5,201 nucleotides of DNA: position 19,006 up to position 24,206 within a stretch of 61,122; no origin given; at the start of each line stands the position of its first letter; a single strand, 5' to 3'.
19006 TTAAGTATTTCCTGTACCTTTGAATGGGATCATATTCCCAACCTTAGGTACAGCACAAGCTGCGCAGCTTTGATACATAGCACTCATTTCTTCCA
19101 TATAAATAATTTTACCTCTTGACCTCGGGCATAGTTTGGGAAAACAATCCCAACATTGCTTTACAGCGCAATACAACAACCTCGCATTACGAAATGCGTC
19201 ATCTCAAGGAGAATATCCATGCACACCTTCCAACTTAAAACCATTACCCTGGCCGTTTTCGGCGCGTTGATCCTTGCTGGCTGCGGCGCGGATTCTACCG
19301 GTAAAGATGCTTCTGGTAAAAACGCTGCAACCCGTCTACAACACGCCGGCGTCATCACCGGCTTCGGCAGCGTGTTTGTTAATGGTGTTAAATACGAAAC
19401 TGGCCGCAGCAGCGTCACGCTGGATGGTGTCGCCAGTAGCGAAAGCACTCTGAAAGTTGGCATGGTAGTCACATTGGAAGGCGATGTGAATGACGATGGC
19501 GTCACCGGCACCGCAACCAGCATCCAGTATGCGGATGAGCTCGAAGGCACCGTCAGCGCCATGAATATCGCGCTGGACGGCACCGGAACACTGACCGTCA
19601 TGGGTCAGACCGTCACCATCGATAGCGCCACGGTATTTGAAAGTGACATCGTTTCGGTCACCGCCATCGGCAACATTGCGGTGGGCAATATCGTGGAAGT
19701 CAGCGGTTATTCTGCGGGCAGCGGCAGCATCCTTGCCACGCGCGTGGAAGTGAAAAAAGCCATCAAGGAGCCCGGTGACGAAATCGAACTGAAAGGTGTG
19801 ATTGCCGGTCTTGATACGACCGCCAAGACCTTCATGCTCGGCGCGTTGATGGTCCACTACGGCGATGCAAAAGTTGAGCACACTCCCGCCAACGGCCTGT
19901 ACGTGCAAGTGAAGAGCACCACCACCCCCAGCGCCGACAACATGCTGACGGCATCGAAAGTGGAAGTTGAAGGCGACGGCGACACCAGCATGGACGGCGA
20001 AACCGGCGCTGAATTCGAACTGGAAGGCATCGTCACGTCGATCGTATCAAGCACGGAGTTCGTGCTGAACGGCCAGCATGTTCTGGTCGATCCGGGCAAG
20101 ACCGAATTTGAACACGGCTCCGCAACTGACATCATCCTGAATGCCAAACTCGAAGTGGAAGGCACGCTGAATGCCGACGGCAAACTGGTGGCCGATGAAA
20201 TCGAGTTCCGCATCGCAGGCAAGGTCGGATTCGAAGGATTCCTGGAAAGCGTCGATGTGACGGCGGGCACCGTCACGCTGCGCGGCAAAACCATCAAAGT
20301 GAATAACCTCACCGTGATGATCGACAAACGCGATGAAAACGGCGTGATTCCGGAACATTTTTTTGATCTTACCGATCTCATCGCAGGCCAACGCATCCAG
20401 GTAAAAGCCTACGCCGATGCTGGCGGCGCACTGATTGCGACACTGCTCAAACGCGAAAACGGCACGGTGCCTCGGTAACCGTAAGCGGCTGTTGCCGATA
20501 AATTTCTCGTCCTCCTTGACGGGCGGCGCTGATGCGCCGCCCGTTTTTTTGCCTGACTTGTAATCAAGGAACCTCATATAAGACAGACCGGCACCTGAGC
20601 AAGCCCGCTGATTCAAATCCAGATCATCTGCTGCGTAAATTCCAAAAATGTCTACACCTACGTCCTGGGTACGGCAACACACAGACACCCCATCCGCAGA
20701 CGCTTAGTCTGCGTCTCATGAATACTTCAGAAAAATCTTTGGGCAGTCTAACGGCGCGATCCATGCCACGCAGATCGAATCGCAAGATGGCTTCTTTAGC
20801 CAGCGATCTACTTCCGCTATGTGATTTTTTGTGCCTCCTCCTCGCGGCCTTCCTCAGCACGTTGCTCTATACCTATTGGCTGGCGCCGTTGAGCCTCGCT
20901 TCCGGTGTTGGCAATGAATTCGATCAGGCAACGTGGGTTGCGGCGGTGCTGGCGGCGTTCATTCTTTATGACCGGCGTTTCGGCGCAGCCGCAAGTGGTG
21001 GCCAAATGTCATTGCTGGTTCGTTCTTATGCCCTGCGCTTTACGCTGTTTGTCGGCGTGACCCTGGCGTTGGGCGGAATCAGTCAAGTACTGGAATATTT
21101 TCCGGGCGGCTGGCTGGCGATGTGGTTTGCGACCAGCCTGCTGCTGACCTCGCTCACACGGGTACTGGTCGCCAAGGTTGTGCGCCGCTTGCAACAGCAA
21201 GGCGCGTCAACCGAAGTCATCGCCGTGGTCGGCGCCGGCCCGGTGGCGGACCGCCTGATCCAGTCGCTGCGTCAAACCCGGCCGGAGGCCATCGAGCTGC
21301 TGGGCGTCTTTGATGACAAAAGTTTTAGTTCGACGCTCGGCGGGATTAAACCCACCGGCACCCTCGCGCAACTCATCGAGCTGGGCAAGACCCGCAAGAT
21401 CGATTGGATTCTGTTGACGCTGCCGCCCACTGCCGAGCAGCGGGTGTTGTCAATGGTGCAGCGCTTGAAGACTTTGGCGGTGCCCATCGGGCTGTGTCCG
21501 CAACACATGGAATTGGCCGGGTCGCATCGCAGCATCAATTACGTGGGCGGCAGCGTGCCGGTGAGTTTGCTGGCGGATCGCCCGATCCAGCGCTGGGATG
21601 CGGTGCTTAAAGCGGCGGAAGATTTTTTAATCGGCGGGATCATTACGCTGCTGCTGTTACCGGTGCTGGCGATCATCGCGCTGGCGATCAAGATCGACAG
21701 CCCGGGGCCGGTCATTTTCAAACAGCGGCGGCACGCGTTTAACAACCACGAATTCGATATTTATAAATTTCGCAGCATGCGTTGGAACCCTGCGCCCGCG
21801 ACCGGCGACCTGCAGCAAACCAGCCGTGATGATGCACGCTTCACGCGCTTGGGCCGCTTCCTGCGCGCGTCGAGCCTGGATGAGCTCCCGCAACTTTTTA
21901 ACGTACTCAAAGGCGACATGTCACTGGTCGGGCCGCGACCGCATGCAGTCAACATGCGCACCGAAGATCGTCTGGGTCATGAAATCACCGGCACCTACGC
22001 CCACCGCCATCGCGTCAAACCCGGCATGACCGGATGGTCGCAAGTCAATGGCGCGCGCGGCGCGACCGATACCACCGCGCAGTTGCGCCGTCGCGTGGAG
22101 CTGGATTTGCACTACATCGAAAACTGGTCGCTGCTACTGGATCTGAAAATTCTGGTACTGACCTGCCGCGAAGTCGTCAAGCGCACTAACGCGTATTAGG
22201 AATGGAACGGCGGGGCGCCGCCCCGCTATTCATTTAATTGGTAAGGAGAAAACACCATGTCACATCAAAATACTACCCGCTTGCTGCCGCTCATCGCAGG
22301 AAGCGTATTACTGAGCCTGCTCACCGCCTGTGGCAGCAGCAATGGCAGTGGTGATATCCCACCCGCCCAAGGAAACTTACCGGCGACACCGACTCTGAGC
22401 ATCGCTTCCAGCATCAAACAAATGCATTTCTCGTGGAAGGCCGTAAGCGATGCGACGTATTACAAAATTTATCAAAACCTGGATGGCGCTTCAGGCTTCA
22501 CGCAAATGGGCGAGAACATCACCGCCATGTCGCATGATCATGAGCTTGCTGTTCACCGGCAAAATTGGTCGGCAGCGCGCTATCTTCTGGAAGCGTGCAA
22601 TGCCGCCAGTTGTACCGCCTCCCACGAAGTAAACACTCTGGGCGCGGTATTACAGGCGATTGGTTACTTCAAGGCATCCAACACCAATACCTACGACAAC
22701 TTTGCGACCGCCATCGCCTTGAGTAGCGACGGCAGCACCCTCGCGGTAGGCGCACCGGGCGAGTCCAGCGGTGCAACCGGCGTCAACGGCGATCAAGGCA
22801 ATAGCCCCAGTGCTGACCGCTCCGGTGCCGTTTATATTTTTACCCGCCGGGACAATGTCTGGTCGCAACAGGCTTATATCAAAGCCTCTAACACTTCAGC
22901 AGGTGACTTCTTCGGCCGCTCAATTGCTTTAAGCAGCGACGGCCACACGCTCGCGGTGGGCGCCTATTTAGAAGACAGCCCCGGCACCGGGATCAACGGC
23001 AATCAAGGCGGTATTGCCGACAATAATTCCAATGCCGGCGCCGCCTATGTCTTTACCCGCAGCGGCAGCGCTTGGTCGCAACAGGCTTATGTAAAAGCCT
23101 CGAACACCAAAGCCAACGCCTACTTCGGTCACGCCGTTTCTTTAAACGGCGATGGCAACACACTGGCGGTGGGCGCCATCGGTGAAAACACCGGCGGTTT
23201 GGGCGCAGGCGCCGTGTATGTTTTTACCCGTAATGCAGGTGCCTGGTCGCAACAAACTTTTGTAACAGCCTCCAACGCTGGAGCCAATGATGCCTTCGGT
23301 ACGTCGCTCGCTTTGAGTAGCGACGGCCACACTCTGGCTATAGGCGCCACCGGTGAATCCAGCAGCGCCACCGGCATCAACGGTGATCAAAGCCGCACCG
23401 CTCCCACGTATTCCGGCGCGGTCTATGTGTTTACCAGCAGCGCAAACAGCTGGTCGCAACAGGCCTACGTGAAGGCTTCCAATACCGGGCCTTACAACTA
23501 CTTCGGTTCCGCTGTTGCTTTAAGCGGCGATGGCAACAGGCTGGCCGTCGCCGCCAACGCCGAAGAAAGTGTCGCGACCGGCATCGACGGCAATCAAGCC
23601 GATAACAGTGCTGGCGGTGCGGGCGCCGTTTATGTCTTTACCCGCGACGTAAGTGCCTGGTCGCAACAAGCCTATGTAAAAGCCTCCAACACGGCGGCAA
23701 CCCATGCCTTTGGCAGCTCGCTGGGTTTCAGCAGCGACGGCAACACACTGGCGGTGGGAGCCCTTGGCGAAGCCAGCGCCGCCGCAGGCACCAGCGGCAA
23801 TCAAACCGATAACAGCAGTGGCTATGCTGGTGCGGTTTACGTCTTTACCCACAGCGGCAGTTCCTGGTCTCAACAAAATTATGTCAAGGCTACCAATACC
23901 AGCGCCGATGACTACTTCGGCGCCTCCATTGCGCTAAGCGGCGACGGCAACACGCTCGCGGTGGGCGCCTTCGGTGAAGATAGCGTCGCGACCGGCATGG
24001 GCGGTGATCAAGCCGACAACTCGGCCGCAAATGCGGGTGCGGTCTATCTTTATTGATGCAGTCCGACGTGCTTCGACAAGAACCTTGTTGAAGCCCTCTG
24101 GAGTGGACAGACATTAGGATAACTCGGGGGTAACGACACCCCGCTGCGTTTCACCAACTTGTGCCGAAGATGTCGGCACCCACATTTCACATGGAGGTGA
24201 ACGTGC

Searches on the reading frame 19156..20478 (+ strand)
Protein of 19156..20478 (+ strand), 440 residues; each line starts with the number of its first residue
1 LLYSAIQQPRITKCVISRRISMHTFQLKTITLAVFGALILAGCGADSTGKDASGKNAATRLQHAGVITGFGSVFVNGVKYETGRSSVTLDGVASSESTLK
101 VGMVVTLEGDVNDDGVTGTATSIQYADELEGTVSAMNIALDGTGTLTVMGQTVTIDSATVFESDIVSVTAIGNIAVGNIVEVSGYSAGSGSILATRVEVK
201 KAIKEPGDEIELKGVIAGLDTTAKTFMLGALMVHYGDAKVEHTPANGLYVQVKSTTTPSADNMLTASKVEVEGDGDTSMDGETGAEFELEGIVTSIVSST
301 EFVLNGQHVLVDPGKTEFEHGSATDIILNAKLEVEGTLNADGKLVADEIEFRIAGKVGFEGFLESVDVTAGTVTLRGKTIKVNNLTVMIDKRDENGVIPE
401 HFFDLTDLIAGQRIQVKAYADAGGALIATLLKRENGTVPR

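Call 7: search_protein_families(library=pfam, proteins=[window:19156-20478:+], max_evalue=0.001)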
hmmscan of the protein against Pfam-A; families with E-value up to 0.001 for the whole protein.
window:19156-20478:+ (440 aa): 1 family
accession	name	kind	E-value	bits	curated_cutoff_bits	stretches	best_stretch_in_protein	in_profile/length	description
PF18914.6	DUF5666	-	3.6e-45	152.5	27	3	290-350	1-60/60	Domain of unknown function (DUF5666)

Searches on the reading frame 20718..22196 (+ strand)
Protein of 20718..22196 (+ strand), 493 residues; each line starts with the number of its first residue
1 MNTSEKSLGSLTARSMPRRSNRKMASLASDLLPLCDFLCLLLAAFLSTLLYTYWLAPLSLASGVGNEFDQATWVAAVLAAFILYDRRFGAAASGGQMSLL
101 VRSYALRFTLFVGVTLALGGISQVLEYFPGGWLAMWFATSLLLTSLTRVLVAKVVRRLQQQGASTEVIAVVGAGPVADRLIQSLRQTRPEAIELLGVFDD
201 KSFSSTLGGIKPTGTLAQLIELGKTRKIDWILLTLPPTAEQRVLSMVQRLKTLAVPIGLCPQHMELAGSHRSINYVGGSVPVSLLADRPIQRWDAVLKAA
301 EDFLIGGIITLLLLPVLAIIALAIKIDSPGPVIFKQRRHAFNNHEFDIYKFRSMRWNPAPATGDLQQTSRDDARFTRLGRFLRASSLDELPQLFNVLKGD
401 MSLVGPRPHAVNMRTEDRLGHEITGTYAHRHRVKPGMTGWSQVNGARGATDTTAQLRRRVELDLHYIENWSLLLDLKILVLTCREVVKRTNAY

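Call 4: search_protein_families(library=pfam, proteins=[window:20718-22196:+], max_evalue=0.01)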
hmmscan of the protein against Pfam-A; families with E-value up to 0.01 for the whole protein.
window:20718-22196:+ (493 aa): 2 families
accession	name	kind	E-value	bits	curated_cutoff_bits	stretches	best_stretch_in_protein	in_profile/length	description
PF02397.22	Bac_transf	-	5.6e-63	212.1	27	1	298-487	1-178/179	Bacterial sugar transferase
PF13727.12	CoA_binding_3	-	1e-21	78.2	25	1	96-261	17-175/175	CoA-binding domain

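Call 12: search_protein_families(library=ncbifam, proteins=[window:20718-22196:+], max_evalue=0.001)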
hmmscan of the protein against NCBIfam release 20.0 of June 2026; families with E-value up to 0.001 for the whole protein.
window:20718-22196:+ (493 aa): 10 families
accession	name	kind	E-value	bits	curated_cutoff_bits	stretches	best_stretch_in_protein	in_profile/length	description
TIGR03023.1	WcaJ_sugtrans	equivalog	3.7e-125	418.8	410.75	1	36-493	3-453/453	undecaprenyl-phosphate glucose phosphotransferase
TIGR03025.1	EPS_sugtrans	subfamily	2.9e-117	392.6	295.55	1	35-493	2-445/445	exopolysaccharide biosynthesis polyprenyl glycosylphosphotransferase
NF050817.1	PolSacchBiosHfsE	equivalog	9.4e-95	318.1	750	1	138-483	113-456/467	polysaccharide biosynthesis protein HfsE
NF007518.0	PRK10124.1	equivalog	2e-84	284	684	1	91-484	75-455/464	undecaprenyl-phosphate glucose phosphotransferase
TIGR03022.1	WbaP_sugtrans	subfamily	5.9e-70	236.8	403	1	36-493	5-456/456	undecaprenyl-phosphate galactose phosphotransferase WbaP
TIGR03013.1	EpsB_2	subfamily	3.8e-57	194.3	393.35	1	117-487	77-437/443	TIGR03013 family XrtA/PEP-CTERM system glycosyltransferase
NF052601.1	undeca_RfbP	equivalog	5e-37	127.5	330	1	294-487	41-236/244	undecaprenyl-phosphate galactose phosphotransferase family protein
NF041877.1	EPS_EpsZ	equivalog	2.9e-36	125.1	800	1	64-487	43-453/459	exopolysaccharide biosynthesis polyisoprenyl-phosphate hexose-1-phosphate transferase EpsZ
NF011751.0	PRK15204.1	equivalog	1.7e-30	106.1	907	1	132-493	117-476/476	undecaprenyl-phosphate galactose phosphotransferase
NF045514.1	glycotran_HepC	equivalog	1.3e-19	70.4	140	1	293-410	112-213/220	heterocyst development glycosyltransferase HepC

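Call 48: list_cluster_members(proteins=[P0001, window:20718-22196:+, P0148])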
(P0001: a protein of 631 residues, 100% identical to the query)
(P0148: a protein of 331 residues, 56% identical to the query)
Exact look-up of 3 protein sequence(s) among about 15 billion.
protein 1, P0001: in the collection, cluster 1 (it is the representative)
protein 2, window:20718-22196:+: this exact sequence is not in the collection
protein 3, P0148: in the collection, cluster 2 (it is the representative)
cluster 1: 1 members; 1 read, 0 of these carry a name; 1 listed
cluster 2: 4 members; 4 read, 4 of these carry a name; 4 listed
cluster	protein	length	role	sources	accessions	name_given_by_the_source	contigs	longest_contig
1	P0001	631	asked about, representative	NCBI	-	-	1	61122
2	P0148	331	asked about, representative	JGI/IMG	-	FlaA1/EpsC-like NDP-sugar epimerase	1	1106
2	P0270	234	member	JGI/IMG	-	FlaA1/EpsC-like NDP-sugar epimerase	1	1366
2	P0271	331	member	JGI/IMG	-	FlaA1/EpsC-like NDP-sugar epimerase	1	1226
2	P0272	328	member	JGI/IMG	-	FlaA1/EpsC-like NDP-sugar epimerase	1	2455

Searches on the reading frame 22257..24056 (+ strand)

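Call 7: search_protein_families(library=pfam, proteins=[window:22257-24056:+], max_evalue=0.001)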
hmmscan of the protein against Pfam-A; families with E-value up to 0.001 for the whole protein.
window:22257-24056:+ (599 aa): 1 family
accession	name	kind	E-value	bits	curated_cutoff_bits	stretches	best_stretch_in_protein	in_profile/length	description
PF14312.12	FG-GAP_2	-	1.9e-53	178.9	23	5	273-323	1-49/49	FG-GAP repeat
